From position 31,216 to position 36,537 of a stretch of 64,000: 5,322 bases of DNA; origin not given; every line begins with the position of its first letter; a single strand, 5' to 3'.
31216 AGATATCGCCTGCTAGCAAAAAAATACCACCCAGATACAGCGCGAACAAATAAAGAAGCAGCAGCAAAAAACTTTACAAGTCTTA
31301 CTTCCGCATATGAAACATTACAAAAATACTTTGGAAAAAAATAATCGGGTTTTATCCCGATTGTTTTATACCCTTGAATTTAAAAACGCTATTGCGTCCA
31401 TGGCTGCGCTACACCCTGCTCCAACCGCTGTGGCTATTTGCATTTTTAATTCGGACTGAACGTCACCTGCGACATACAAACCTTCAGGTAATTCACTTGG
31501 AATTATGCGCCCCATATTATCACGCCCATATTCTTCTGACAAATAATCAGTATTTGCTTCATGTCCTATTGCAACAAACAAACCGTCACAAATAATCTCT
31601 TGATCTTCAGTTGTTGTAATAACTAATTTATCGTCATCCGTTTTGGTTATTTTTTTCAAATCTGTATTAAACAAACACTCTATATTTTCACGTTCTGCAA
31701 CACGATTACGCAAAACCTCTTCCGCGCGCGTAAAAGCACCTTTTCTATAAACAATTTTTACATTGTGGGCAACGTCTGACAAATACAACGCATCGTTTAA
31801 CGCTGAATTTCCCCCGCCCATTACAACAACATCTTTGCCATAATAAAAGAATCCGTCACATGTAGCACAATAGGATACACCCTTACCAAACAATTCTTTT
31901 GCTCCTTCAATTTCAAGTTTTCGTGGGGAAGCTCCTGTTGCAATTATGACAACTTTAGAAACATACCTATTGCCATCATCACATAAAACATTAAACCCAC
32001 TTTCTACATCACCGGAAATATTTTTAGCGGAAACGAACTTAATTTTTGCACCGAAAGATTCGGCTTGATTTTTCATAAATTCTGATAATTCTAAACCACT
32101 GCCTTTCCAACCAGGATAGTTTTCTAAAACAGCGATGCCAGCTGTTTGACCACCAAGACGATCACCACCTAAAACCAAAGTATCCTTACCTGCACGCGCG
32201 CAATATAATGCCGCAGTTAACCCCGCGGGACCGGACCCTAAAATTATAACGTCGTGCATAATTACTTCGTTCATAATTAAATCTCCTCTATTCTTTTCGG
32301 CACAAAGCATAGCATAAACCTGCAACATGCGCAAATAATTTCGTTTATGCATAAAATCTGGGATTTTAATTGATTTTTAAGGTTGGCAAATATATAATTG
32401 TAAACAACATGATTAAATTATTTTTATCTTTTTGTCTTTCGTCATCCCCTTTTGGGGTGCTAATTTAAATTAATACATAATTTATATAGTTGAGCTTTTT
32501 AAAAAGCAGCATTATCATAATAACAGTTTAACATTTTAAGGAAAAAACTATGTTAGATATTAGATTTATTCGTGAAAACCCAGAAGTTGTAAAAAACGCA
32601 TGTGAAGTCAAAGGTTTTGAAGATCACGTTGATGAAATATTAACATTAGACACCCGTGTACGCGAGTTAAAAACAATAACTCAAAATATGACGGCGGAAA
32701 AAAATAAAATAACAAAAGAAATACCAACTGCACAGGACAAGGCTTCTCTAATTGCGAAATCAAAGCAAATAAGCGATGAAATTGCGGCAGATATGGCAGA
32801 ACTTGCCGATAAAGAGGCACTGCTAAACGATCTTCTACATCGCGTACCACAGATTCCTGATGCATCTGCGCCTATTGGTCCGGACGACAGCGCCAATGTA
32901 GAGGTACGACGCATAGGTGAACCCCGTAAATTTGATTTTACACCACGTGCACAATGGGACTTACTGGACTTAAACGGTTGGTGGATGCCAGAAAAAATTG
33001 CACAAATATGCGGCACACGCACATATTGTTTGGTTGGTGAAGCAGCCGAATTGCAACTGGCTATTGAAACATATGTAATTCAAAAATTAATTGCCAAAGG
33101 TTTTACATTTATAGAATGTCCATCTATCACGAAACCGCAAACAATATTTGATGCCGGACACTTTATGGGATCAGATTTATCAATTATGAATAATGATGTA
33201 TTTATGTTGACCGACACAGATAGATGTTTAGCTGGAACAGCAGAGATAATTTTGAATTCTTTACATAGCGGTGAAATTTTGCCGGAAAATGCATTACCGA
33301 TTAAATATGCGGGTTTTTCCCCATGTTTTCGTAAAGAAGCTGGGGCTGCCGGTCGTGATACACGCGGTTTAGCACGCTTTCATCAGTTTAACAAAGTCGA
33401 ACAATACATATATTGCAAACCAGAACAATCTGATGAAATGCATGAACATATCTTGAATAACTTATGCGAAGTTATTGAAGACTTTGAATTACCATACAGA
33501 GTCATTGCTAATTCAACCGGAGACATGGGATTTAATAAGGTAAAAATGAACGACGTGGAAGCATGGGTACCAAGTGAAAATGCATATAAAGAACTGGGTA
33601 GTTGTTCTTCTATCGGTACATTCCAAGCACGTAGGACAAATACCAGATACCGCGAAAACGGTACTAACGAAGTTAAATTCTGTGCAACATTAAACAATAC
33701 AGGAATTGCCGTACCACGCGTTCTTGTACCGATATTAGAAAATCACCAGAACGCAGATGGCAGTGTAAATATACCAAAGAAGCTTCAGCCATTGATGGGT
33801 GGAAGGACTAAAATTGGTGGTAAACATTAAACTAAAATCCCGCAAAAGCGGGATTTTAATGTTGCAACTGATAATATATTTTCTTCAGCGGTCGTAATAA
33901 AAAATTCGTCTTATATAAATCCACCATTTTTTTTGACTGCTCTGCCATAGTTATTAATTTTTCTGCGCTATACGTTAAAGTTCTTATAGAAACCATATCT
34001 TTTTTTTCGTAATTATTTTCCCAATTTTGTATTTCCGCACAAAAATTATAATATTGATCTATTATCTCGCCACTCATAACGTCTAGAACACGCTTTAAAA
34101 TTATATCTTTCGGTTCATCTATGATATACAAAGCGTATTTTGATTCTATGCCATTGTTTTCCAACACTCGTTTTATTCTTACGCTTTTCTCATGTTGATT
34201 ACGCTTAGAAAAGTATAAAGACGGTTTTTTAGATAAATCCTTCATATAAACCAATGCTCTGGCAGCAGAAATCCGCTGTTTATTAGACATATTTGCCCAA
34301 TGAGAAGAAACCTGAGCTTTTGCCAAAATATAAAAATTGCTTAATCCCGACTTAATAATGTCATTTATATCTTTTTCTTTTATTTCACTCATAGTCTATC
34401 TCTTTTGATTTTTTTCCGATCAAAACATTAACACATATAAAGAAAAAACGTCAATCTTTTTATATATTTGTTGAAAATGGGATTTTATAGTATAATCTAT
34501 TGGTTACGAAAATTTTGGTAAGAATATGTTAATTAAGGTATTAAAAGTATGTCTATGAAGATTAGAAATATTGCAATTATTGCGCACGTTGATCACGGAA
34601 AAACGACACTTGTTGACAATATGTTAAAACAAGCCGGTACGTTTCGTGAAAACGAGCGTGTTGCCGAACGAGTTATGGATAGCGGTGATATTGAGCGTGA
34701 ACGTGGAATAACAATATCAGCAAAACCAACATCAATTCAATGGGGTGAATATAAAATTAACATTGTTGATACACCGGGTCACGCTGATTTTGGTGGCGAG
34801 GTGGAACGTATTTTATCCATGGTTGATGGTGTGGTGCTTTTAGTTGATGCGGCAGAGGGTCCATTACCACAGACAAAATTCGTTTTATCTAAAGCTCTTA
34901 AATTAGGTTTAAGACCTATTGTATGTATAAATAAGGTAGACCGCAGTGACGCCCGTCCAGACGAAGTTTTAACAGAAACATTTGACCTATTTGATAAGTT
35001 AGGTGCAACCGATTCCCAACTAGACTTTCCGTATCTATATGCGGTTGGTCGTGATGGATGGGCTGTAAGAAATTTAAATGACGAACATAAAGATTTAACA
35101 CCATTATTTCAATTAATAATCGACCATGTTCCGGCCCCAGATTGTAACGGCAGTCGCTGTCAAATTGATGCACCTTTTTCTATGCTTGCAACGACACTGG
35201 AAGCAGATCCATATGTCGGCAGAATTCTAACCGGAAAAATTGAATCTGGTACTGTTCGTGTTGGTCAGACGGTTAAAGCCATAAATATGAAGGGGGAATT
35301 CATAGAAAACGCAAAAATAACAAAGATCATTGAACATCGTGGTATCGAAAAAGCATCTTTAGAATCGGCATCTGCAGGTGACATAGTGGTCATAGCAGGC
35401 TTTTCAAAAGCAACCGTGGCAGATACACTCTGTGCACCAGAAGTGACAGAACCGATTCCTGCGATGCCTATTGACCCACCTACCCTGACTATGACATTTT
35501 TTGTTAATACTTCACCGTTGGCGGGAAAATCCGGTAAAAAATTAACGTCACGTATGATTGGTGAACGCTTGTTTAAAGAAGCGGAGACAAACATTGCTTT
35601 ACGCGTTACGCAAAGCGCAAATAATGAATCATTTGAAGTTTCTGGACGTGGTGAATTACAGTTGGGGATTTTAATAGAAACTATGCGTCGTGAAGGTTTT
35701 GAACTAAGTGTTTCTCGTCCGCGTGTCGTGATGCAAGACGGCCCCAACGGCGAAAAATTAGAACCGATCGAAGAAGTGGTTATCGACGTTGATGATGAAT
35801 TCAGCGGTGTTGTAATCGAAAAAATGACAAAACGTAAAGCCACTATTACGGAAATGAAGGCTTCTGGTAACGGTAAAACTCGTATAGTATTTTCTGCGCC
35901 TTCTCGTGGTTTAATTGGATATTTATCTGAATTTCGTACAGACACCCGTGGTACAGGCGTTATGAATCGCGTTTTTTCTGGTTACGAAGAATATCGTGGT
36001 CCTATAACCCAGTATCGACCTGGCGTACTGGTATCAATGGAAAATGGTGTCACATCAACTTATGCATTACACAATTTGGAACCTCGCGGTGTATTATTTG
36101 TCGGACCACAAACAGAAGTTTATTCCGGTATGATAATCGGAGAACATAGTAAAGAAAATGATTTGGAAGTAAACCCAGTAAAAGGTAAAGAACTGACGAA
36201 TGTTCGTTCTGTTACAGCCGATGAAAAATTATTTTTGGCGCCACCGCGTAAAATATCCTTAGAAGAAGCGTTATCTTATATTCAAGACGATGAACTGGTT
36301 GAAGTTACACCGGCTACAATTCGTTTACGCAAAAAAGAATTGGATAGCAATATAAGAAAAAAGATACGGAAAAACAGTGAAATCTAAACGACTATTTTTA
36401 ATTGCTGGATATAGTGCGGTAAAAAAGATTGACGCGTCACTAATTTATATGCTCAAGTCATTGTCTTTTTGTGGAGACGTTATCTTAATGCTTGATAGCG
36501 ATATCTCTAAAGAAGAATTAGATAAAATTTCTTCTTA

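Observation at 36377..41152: Five-gene glycosyltransferase island inserted between typA and recA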

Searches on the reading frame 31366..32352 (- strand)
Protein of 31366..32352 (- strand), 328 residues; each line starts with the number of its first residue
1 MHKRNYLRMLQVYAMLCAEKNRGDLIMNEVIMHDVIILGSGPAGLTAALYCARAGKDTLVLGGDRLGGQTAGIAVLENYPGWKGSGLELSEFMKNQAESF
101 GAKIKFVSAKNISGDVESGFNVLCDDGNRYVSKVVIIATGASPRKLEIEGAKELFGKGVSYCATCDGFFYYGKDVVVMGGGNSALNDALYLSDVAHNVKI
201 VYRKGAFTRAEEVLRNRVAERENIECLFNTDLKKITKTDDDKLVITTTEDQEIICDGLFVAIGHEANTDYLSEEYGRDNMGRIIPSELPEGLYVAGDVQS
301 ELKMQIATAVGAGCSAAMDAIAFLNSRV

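Call 13: search_protein_families(library=pfam, proteins=[window:31366-32352:-], max_evalue=0.0001)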
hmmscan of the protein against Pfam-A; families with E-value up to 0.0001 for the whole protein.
window:31366-32352:- (328 aa): 9 families
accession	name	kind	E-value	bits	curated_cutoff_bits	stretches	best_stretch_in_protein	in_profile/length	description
PF07992.20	Pyr_redox_2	-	6.9e-41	141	26.1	1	33-313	1-291/291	Pyridine nucleotide-disulphide oxidoreductase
PF13738.12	Pyr_redox_3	-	8.8e-22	78.2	30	1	87-279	81-283/305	Pyridine nucleotide-disulphide oxidoreductase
PF00070.33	Pyr_redox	-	3.9e-10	40.6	22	1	175-247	2-79/82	Pyridine nucleotide-disulphide oxidoreductase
PF03486.20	HI0933_like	-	9e-10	38.8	50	0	33-62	1-30/244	HI0933-like protein Rossmann domain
PF01266.30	DAO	-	5.8e-07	29.8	27.9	0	34-71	1-40/353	FAD dependent oxidoreductase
PF01946.23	Thi4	-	6.6e-07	29.2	26.2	0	27-61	12-47/235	Thi4 family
PF12831.13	FAD_oxidored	-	1.1e-06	28.7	27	1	34-76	1-44/416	FAD dependent oxidoreductase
PF00890.30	FAD_binding_2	-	2.3e-06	27.5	20.4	1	34-70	1-38/414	FAD binding domain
PF13450.12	NAD_binding_8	-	6.1e-05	23.7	21.9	1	37-74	1-39/68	NAD(P)-binding Rossmann-like domain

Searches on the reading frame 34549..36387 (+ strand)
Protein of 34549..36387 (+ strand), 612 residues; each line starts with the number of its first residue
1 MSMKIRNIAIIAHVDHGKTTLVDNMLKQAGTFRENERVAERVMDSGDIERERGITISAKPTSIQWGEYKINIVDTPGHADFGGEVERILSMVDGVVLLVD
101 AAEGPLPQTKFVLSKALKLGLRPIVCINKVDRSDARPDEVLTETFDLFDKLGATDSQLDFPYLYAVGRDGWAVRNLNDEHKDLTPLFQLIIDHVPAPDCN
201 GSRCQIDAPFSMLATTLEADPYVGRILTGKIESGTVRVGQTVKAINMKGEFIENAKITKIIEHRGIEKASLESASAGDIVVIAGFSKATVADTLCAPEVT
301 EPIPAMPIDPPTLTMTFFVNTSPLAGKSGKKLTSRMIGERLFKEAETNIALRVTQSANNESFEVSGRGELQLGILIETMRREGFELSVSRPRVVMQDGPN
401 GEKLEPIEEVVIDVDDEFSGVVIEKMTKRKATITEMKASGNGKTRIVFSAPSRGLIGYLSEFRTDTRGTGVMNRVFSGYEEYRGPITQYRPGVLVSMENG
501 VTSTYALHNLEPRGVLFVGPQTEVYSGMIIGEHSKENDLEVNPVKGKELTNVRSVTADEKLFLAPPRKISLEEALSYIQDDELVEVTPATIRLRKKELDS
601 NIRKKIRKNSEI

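Call 3: search_protein_families(library=pfam, proteins=[window:34549-36387:+], max_evalue=0.01)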
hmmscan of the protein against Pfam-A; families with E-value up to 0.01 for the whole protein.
window:34549-36387:+ (612 aa): 6 families
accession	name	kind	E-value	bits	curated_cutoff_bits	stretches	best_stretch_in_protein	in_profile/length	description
PF00009.33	GTP_EFTU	-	1.2e-55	188.5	26.5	1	4-195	2-187/188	Elongation factor Tu GTP binding domain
PF21018.2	BipA_C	-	2.3e-46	156.5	23.8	1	492-599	2-109/110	TypA/BipA C-terminal domain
PF00679.30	EFG_C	-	1.5e-22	79.8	27.9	1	403-486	2-85/89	Elongation factor G C-terminus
PF03144.31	GTP_EFTU_D2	-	8.7e-10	39.3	30.3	1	224-295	1-73/73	Elongation factor Tu domain 2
PF22042.2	EF-G_D2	-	1.9e-08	34.8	27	1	210-295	2-82/84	Elongation factor G domain 2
PF01926.29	MMR_HSR1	-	1.6e-05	25.4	21.9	1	8-129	2-113/113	50S ribosome-binding GTPase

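Call 4: search_protein_families(library=ncbifam, proteins=[window:34549-36387:+], max_evalue=0.01)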
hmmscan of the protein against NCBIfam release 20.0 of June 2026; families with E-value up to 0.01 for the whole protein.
window:34549-36387:+ (612 aa): 36 families (the best 25 are shown)
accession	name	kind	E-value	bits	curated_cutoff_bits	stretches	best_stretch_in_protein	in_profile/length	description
TIGR01394.1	TypA_BipA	equivalog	4.6e-274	910.2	757.3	1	5-605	1-594/594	translational GTPase TypA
NF007583.0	PRK10218.1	equivalog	8.4e-207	687.9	1260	1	2-608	2-602/607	ribosome-dependent GTPase TypA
TIGR00484.1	EF-G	equivalog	6.3e-59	199.8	659.4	3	4-158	9-162/691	elongation factor G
TIGR00490.1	aEF-2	equivalog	3.8e-58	197.2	738.45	3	4-132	18-150/720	elongation factor EF-2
NF009381.0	PRK12740.1-5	subfamily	4.8e-56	190.5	583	3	3-148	7-154/692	elongation factor G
NF012153.1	tet_protect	equivalog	5.8e-49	166.9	775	2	7-144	2-141/614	tetracycline resistance ribosomal protection protein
TIGR01393.1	lepA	equivalog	1e-46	159.5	533.9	1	4-296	2-275/595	translation elongation factor 4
NF009377.1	PRK12740.1-1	equivalog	2.3e-43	148.6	890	3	3-148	11-158/700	elongation factor G-like protein EF-G2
NF009891.0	PRK13351.1-1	equivalog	8.1e-40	137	597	3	3-148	7-154/681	elongation factor G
NF000120.3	47473_otr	exception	1.8e-38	132.5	900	1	7-144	4-143/608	tetracycline resistance ribosomal protection protein Otr(A)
NF033148.1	tet_protect_M_W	exception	4.7e-33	114.4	1100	1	3-141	1-141/639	TetM/TetW/TetO/TetS family tetracycline resistance ribosomal protection protein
NF012154.0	tet_protect_Q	exception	2.8e-32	111.8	1425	1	3-134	1-134/638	tetracycline resistance ribosomal protection protein Tet(Q)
NF009379.0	PRK12740.1-3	equivalog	5.1e-31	107.9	513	2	3-142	6-147/674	elongation factor G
NF012155.1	tet_protect_M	exception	4.2e-30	104.5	1420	1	3-134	1-134/639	tetracycline resistance ribosomal protection protein Tet(M)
NF001964.0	PRK00741.1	equivalog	4.6e-29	101.2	473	1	4-144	11-157/529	peptide chain release factor 3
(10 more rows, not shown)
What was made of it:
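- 34549..36387 (+): typA (translational GTPase), the conserved left flank. Its last 11 nt overlap the g1 start. TIGR01394 at 910 bits (call 4).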
